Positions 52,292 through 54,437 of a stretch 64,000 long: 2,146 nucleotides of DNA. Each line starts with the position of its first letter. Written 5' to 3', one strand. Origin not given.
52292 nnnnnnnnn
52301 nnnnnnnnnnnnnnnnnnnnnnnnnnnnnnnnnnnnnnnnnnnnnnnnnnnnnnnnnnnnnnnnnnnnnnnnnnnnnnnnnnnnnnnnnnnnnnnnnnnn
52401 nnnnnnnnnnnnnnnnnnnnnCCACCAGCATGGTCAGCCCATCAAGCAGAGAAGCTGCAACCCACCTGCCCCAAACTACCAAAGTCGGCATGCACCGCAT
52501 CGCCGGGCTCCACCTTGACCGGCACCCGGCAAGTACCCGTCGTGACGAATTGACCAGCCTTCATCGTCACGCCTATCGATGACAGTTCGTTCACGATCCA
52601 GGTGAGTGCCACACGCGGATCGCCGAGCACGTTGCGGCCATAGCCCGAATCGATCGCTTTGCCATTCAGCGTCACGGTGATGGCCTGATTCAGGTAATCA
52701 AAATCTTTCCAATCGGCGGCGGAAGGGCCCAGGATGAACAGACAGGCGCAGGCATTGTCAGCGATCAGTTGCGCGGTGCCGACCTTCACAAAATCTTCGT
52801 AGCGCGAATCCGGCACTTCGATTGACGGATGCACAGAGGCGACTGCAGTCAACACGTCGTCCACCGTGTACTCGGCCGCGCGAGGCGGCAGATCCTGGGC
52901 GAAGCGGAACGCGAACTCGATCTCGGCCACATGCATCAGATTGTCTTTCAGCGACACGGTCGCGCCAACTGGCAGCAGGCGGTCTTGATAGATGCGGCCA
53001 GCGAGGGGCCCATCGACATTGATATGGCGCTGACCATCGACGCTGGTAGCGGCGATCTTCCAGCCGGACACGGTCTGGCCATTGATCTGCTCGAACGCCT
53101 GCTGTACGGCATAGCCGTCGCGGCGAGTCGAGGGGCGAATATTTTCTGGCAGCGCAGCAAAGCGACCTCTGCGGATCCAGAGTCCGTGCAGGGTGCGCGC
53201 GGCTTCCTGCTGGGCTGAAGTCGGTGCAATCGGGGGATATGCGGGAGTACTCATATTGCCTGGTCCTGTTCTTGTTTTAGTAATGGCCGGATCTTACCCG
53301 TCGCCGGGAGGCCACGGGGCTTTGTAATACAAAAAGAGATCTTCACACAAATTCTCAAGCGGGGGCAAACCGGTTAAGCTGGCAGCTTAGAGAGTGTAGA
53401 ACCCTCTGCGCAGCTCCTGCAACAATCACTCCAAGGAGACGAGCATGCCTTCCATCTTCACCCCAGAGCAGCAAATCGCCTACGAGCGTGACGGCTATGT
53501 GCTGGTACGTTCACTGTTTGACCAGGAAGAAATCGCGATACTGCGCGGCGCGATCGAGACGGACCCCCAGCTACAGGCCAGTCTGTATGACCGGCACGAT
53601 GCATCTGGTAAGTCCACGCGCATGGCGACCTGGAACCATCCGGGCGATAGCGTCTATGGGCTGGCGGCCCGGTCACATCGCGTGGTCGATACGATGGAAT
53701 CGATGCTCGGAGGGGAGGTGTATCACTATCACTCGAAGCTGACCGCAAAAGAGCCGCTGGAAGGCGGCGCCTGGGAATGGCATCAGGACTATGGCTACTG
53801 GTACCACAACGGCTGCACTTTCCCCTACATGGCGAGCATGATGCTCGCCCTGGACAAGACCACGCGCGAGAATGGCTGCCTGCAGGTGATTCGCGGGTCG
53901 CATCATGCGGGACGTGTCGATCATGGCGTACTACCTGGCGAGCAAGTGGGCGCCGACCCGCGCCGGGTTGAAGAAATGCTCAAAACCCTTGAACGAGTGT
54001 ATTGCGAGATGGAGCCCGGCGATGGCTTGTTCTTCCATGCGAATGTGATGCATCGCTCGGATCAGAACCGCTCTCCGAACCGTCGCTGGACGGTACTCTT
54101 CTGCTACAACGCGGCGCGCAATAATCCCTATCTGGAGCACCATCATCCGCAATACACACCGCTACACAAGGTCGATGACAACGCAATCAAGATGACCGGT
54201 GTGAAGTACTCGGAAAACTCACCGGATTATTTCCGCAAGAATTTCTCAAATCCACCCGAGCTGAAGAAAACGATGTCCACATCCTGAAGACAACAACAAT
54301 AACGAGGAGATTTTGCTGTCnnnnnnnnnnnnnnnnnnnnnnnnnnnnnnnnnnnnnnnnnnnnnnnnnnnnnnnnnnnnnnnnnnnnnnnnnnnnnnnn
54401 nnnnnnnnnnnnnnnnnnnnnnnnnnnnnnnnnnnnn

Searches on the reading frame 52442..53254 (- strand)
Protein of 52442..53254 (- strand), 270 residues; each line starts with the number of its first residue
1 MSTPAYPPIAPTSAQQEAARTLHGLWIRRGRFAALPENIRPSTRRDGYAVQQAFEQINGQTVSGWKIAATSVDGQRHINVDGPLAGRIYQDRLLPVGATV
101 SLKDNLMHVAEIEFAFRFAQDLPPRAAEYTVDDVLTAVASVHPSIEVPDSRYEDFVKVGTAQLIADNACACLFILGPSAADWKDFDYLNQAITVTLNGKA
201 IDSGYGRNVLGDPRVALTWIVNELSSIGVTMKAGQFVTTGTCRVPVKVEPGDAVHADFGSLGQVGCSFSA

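Call 13: search_protein_families(library=pfam, proteins=[window:52442-53254:-], max_evalue=0.001)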
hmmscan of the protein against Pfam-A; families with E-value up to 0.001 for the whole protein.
window:52442-53254:- (270 aa): 1 family
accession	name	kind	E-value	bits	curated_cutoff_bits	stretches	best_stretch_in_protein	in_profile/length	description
PF01557.24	FAA_hydrolase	-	6e-08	33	23.9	1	109-264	59-209/214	Fumarylacetoacetate (FAA) hydrolase C-terminal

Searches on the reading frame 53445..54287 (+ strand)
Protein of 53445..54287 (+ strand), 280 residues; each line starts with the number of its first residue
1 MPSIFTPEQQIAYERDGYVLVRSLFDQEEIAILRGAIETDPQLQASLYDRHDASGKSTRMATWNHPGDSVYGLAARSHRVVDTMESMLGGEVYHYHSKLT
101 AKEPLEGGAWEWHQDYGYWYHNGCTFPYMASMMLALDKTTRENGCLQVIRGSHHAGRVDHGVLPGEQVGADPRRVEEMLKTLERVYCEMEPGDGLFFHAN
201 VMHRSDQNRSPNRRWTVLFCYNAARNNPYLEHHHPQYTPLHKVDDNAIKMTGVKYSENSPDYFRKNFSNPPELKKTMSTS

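Call 13: search_protein_families(library=pfam, proteins=[window:53445-54287:+], max_evalue=0.001)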
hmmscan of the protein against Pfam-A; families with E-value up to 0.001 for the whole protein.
window:53445-54287:+ (280 aa): 1 family
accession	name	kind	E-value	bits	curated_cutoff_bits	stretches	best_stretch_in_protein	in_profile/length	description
PF05721.19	PhyH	-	7.1e-36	124.9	22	1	13-214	1-211/213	Phytanoyl-CoA dioxygenase (PhyH)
